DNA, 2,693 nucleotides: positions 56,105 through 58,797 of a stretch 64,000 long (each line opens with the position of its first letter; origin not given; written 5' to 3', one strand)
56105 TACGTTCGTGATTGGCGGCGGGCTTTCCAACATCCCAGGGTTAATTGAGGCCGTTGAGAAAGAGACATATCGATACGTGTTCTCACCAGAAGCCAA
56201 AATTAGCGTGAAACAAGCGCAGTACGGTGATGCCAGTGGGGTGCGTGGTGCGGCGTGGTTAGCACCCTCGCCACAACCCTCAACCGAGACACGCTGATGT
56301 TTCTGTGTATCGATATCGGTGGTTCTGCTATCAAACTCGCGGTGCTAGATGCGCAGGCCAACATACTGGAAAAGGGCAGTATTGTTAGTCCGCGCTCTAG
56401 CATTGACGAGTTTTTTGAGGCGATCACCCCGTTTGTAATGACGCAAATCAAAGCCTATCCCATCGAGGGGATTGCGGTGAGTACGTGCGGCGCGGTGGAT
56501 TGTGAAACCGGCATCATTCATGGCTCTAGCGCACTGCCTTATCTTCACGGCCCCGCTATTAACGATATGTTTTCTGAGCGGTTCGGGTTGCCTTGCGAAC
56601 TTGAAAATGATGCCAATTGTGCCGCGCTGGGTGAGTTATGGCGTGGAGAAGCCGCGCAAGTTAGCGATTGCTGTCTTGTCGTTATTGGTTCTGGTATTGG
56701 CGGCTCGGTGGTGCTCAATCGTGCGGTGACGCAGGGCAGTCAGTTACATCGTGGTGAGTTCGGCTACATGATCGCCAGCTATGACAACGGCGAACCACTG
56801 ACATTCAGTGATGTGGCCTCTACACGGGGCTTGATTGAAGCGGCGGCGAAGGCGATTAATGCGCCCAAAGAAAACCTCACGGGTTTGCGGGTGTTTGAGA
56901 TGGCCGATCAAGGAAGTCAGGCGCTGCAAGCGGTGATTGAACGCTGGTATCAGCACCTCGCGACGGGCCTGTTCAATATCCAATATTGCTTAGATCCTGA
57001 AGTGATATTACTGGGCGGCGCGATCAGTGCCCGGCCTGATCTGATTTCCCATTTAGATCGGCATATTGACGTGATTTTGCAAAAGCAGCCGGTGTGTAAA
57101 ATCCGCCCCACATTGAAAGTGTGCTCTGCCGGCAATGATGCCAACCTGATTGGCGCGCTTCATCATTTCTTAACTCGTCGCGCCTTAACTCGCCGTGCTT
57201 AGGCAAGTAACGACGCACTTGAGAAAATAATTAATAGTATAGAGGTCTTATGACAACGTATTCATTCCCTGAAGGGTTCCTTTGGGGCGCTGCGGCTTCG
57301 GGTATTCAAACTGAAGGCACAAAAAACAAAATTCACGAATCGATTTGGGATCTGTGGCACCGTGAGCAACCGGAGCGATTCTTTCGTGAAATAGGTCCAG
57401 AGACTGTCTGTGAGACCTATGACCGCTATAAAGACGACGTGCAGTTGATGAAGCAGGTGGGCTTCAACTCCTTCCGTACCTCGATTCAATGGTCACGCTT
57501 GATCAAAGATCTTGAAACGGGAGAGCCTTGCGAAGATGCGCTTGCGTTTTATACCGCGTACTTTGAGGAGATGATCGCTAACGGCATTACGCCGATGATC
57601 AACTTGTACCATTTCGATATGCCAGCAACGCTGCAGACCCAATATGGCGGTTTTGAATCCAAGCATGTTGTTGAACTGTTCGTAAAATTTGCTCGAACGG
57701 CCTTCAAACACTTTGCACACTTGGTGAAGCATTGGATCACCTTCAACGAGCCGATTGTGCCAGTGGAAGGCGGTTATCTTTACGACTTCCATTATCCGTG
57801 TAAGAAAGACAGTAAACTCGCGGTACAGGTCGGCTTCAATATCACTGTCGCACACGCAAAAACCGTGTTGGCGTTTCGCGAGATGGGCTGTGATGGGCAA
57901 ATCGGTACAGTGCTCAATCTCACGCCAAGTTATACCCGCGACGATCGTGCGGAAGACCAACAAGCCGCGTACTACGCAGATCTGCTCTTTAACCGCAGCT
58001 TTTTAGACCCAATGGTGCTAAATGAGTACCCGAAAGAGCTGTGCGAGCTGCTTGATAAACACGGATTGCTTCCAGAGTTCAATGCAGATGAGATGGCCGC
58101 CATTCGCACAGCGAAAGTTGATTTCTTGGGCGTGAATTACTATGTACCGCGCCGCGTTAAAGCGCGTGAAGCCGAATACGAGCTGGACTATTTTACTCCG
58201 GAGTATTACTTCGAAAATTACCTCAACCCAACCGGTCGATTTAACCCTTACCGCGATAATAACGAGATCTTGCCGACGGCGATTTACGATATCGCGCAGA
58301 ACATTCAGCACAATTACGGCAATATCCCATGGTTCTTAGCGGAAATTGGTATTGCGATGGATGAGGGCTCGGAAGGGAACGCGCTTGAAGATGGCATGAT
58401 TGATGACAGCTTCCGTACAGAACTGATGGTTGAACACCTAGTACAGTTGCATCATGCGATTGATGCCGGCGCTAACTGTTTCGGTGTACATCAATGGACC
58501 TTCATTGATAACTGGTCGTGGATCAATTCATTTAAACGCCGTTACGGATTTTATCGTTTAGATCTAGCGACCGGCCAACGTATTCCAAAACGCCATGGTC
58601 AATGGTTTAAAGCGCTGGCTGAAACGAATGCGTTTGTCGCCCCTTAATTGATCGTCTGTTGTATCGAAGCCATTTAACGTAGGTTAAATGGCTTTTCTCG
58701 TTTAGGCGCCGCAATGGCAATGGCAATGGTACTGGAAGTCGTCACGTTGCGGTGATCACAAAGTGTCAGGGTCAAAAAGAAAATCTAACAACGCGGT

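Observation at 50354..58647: PTS-dependent glycoside locus with a co-transcribed cytoplasmic sulfatase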

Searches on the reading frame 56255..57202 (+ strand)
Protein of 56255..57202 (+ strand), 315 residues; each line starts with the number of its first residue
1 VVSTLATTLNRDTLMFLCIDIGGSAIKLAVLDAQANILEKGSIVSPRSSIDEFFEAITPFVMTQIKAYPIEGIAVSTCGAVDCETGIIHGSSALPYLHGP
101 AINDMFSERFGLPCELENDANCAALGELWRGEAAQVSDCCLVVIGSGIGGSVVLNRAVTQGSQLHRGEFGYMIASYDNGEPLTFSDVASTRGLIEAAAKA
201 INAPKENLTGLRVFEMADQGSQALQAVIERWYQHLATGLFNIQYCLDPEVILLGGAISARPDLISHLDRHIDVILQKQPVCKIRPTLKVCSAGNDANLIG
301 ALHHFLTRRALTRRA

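Call 3: search_protein_families(library=pfam, proteins=[window:56255-57202:+])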
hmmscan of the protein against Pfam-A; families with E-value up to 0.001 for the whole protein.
window:56255-57202:+ (315 aa): 1 family
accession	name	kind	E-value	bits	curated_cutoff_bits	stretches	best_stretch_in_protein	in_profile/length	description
PF00480.26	ROK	-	1.7e-41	143.1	22.9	1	17-303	2-289/294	ROK family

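Call 4: search_protein_families(library=ncbifam, proteins=[window:56255-57202:+])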
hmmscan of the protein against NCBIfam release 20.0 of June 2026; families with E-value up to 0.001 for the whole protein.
window:56255-57202:+ (315 aa): 12 families
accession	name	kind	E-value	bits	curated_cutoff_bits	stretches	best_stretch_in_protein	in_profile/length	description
NF042998.1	bglucokin_BglK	equivalog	5.3e-54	183.4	550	1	18-306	5-286/291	beta-glucoside kinase BglK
TIGR00744.1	ROK_glcA_fam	subfamily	1.7e-34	119.5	260.35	1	18-302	2-305/318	ROK family glucokinase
NF009835.0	PRK13310.1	equivalog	4e-30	105.2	380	1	15-303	1-298/303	N-acetylglucosamine kinase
NF003461.0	PRK05082.1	subfamily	3.2e-24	85.8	283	1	16-304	3-285/291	N-acetylmannosamine kinase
NF007108.0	PRK09557.1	equivalog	3.4e-22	79.1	443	1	15-272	2-270/303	fructokinase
NF047821.1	NactlManKinNanK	equivalog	2.6e-21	76.4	450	1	15-302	2-283/288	N-acetylmannosamine kinase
NF045551.1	GK_Pyrobac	equivalog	2.2e-15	56.7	500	1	15-301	1-276/294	ATP-dependent glucokinase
NF047937.1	TransRegNagC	equivalog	2.2e-14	53.5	650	1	10-302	75-380/399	DNA-binding transcriptional regulator NagC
NF007251.0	PRK09698.1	equivalog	2.5e-14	53.2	253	1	14-262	6-253/304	allose kinase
NF049930.1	TransRegMlc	equivalog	1.3e-11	44.4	530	1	8-263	79-349/405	sugar metabolism global transcriptional regulator Mlc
NF009836.0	PRK13311.1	equivalog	1e-10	41.3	551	1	15-177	1-163/256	N-acetyl-D-glucosamine kinase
NF045942.1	PolPhglucPhase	equivalog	1.6e-10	41.2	250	1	17-187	3-169/242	polyphosphate--glucose phosphotransferase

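Call 73: search_solved_structures(query=window:56297-57202:+, max_evalue=1e-15)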
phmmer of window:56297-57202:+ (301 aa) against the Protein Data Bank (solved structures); distinct sequences matched with E-value up to 1e-15: 13.
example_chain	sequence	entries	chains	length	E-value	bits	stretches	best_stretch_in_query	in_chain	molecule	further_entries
2gup_A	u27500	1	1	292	2.7e-48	167.7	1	4-293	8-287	ROK family protein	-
4htl_A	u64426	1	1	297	5.1e-39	137.3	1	4-293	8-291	Beta-glucoside kinase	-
5nck_A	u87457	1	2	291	4.3e-35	124.4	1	2-292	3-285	N-acetylmannosamine kinase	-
6q26_A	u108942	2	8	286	5.8e-27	97.7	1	2-288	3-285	Glucokinase | N-acetylmannosamine kinase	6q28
6q27_A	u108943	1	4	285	6.1e-27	97.6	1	2-288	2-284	Glucokinase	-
2qm1_A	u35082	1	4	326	1.7e-26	96.2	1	3-288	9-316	Glucokinase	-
7p7i_AAA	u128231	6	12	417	1.5e-23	86.5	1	1-164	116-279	Ubiquitin-like protein SMT3,N-acetyl-D-glucosamine kinase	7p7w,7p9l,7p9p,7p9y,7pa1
2ap1_A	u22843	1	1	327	3.1e-23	85.5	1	1-163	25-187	putative regulator protein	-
3vgk_A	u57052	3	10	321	1.3e-19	73.6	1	3-251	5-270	Glucokinase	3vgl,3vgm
2yhy_A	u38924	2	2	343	4.5e-19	71.8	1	3-289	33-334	BIFUNCTIONAL UDP-N-ACETYLGLUCOSAMINE 2-EPIMERASE/N-ACETYLMANNOSAMINE KINASE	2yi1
3eo3_A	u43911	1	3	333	4.6e-19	71.8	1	3-289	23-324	Bifunctional UDP-N-acetylglucosamine 2-epimerase/N-acetylmannosamine kinase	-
3vov_A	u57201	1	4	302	6.2e-19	71.3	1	4-246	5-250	Glucokinase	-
2yhw_A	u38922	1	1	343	1.3e-18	70.3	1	3-289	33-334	BIFUNCTIONAL UDP-N-ACETYLGLUCOSAMINE 2-EPIMERASE/N-ACETYLMANNOSAMINE KINASE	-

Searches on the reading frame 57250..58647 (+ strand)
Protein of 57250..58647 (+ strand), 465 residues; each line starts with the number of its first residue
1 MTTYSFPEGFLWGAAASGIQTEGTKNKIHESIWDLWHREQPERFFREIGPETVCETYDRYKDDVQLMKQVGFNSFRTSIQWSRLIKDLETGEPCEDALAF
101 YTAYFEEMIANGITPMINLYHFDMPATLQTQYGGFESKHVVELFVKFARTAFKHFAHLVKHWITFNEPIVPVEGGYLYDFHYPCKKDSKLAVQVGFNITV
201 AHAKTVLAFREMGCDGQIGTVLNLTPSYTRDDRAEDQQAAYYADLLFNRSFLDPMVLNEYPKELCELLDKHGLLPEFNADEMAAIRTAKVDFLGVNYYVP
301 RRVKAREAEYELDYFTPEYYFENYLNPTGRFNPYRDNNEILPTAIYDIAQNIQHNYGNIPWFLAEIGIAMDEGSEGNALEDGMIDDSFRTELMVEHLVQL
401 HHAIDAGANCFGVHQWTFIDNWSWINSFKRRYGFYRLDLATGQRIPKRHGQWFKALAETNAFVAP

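Call 3: search_protein_families(library=pfam, proteins=[window:57250-58647:+])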
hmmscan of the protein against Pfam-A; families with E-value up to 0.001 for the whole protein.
window:57250-58647:+ (465 aa): 2 families
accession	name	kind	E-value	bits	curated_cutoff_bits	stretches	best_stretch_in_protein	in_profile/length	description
PF00232.24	Glyco_hydro_1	-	2.4e-105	353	22.6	1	5-461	4-452/453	Glycosyl hydrolase family 1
PF00150.24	Cellulase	-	0.00098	19.1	23.5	0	57-124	21-88/272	Cellulase (glycosyl hydrolase family 5)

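Call 4: search_protein_families(library=ncbifam, proteins=[window:57250-58647:+])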
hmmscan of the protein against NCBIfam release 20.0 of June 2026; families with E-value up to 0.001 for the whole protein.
window:57250-58647:+ (465 aa): 8 families
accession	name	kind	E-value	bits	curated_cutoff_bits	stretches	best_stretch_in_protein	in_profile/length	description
TIGR03356.1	BGL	equivalog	4.6e-98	328.9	478.5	1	6-453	1-427/427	GH1 family beta-glucosidase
NF010036.0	PRK13511.1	subfamily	4.4e-80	269.6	610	1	4-460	3-466/469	6-phospho-beta-galactosidase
TIGR01233.1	lacG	equivalog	2e-68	231.4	561.2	1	5-460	3-469/472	6-phospho-beta-galactosidase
NF007154.0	PRK09589.1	subfamily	9.5e-55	186.2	624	1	53-460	62-472/476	6-phospho-beta-glucosidase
NF007356.0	PRK09852.1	subfamily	1.1e-49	169.4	623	1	54-460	67-469/474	6-phospho-beta-glucosidase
NF007158.0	PRK09593.1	subfamily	5.4e-47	160.6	639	1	54-460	69-473/478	6-phospho-beta-glucosidase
NF011589.0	PRK15014.1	subfamily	3.2e-42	145.4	686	1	4-456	4-469/477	6-phospho-beta-glucosidase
NF041004.1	Beta_gal_BgaS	equivalog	2e-33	115.7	475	2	95-461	125-467/479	beta-galactosidase BgaS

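Call 32: search_solved_structures(query=window:57250-58647:+, max_evalue=1e-40, show_alignments=2)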
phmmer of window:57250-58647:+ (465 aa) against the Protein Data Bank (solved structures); distinct sequences matched with E-value up to 1e-40: 157 (the best 60 are shown).
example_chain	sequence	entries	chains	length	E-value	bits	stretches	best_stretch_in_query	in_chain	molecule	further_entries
4b3k_A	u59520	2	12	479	1.2e-131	443.3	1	5-463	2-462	BETA-GLUCOSIDASE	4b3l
5foo_A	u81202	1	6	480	1.3e-131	443.2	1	5-463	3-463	6-PHOSPHO-BETA-D GLYCOSIDASE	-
5nav_A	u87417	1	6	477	1.1e-126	427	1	5-462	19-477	Beta-galactosidase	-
5naq_A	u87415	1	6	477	1.5e-126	426.5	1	5-462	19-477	Beta-galactosidase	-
6z1h_A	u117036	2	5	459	2.3e-90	307.2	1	4-461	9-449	ANCESTRAL RECONSTRUCTED GLYCOSIDASE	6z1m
8in1_A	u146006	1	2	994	9.1e-76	259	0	3-460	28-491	Beta-Glucosidase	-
3ahx_A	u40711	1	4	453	1.4e-75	258.4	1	4-459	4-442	Beta-glucosidase A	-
9iqb_A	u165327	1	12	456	1.6e-72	248.3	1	2-463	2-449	Beta-glucosidase A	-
5ogz_A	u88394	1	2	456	1.9e-72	248.1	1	3-463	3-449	Beta-glucosidase A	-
9rvf_A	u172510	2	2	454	2.7e-72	247.6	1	5-458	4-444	Beta-glucosidase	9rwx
33fe_A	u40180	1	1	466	3e-72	247.4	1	5-458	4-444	Beta-glucosidase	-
8ivy_A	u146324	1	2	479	4.5e-72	246.8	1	2-463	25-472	Beta-glucosidase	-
9upt_A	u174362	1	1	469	4.7e-72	246.8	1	2-462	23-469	Beta-glucosidase A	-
6ziv_AAA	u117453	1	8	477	1.3e-71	245.3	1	5-461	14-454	Beta-glucosidase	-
4ptv_A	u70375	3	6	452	6e-70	239.8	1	4-459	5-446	Glycoside hydrolase family 1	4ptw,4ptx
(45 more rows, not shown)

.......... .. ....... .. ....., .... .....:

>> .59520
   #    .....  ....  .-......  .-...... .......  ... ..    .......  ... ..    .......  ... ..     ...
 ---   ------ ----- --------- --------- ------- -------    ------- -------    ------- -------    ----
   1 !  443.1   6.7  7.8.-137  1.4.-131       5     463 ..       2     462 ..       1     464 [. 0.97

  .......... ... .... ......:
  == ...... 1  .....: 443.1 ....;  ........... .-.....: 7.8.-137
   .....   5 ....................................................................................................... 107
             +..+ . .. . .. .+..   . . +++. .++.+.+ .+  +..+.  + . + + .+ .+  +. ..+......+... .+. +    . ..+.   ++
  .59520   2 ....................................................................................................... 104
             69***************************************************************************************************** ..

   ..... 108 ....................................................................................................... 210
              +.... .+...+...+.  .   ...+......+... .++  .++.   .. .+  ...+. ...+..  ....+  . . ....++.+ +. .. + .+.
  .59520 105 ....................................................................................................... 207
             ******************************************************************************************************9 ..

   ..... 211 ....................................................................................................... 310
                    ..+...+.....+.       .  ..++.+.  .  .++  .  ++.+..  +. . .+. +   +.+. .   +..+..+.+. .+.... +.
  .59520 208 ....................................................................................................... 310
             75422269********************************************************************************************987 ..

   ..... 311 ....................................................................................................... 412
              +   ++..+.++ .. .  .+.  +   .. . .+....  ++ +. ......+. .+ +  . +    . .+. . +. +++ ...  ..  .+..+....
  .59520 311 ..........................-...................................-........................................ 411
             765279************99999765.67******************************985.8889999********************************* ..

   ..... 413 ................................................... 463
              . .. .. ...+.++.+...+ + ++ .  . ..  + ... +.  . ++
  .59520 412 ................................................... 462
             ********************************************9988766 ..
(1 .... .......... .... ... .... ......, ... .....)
